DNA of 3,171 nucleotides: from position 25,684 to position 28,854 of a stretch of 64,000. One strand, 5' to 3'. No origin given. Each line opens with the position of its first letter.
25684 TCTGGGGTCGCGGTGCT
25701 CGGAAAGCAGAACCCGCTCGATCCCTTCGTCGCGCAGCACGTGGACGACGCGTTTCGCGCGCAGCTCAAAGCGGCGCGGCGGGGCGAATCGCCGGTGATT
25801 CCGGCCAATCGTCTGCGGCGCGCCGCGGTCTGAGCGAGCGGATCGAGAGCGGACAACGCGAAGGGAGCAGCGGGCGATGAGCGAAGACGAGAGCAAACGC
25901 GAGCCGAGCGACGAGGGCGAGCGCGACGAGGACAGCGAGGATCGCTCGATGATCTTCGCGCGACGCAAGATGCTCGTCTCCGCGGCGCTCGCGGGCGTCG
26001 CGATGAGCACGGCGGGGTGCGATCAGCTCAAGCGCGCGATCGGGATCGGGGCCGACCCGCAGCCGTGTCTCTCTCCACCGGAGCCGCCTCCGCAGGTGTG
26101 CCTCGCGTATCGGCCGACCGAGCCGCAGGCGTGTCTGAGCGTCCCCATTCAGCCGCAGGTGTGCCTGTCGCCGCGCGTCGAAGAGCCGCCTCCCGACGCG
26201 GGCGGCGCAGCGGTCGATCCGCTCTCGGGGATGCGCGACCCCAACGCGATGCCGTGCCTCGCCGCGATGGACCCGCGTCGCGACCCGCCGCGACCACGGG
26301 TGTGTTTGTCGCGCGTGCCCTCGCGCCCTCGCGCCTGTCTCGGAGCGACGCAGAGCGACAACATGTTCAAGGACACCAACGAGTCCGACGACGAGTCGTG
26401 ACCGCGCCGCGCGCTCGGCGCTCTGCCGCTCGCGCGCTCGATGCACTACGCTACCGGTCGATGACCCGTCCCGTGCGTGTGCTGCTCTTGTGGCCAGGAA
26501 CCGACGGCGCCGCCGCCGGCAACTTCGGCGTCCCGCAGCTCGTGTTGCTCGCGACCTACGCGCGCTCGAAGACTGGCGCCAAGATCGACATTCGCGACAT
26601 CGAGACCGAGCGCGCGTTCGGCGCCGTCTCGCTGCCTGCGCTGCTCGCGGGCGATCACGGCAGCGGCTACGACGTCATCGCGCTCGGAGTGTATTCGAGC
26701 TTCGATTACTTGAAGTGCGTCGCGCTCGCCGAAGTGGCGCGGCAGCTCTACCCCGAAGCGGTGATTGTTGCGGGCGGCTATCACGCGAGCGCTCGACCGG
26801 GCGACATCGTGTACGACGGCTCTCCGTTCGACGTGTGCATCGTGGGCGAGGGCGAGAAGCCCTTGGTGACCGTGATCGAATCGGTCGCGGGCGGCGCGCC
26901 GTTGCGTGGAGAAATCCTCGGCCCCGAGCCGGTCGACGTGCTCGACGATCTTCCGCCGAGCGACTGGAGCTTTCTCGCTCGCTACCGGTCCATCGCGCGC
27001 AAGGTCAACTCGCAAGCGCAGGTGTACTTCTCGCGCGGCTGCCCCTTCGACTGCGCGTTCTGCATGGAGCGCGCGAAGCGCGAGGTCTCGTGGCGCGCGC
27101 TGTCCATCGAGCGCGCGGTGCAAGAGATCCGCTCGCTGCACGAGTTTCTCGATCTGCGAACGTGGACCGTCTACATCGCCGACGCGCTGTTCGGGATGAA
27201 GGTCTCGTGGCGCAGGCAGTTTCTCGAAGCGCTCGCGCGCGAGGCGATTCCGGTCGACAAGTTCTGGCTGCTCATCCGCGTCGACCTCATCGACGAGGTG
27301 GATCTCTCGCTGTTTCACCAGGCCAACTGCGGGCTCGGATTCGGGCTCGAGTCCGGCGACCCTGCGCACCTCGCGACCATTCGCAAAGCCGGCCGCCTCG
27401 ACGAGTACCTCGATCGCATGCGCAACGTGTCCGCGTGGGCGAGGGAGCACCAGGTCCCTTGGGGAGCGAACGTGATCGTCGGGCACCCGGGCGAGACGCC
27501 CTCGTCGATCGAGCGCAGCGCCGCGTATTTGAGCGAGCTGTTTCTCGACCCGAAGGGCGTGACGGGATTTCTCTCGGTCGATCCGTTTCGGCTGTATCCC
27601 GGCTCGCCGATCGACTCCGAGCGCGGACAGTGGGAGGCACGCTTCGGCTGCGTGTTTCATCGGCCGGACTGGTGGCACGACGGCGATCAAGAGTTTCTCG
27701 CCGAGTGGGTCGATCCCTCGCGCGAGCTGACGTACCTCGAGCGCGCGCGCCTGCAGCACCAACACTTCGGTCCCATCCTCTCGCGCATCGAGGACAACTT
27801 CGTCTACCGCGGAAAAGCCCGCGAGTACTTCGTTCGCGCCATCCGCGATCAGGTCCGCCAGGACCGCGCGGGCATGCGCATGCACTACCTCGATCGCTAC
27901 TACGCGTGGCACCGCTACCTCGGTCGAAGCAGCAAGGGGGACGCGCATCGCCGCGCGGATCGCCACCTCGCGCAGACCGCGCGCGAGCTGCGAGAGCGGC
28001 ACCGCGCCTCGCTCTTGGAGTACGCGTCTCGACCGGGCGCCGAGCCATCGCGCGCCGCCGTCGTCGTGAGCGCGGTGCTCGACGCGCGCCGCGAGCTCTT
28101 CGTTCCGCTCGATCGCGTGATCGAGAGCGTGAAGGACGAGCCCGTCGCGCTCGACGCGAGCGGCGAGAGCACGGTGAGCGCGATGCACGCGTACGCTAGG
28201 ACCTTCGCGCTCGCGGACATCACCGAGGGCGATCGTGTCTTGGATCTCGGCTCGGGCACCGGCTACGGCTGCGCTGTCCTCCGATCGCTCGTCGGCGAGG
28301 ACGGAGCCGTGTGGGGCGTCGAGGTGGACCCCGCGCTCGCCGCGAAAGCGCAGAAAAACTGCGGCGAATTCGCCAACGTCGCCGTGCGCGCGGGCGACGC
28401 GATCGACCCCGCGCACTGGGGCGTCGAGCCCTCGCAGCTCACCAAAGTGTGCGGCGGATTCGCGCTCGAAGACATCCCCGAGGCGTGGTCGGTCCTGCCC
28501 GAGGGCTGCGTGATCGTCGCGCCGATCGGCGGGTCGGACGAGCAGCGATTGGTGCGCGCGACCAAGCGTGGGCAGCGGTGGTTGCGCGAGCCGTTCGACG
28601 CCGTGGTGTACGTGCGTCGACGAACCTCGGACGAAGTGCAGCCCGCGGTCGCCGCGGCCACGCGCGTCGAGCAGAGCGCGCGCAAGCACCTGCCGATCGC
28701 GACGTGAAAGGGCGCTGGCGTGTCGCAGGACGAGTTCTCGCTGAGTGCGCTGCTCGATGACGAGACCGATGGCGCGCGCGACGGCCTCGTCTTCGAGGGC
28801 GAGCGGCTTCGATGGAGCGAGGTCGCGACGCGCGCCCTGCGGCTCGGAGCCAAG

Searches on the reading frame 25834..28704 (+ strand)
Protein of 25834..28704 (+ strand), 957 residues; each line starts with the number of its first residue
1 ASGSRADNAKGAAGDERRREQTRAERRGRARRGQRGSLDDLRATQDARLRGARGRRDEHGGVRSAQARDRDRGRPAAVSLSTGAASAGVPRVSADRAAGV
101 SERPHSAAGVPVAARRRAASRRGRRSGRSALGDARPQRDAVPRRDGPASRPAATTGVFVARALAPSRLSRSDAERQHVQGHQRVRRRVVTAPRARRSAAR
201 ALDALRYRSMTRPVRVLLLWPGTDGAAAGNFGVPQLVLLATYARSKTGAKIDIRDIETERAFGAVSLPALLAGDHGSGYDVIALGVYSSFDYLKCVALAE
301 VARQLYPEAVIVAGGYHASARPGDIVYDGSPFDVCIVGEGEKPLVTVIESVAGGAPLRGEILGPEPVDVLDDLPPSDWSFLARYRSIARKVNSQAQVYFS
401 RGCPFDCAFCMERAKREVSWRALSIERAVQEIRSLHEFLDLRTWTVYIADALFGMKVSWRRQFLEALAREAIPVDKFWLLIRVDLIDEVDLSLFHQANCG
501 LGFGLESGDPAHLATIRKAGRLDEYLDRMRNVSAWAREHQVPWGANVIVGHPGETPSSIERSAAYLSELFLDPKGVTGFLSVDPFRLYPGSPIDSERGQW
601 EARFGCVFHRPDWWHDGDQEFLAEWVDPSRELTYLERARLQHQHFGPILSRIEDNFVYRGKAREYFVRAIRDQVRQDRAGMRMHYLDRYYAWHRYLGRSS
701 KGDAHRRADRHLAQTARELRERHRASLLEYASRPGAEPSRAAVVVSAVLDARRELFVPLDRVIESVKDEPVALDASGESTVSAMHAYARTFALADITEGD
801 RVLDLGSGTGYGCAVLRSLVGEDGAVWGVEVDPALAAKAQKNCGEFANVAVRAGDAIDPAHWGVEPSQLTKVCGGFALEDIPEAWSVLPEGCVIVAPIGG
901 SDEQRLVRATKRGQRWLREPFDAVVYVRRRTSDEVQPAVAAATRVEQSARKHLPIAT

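Call 69: search_protein_families(library=pfam, proteins=[window:25834-28704:+], max_evalue=0.0001)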
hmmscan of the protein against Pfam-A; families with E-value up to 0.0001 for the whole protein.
window:25834-28704:+ (957 aa): 5 families
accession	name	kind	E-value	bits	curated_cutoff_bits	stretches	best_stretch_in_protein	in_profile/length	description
PF01135.25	PCMT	-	4.7e-22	79.2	20.3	1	743-927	20-203/210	Protein-L-isoaspartate(D-aspartate) O-methyltransferase (PCMT)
PF04055.27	Radical_SAM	-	4.8e-13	50.1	29.5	1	398-564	2-164/166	Radical SAM superfamily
PF13847.12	Methyltransf_31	-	4.4e-08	33.4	27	1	797-858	2-65/145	Methyltransferase domain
PF02310.24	B12-binding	-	4.4e-08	33.4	32.1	1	236-347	17-120/121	B12 binding domain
PF13649.12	Methyltransf_25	-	1.1e-05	26.5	27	1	802-857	1-56/97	Methyltransferase domain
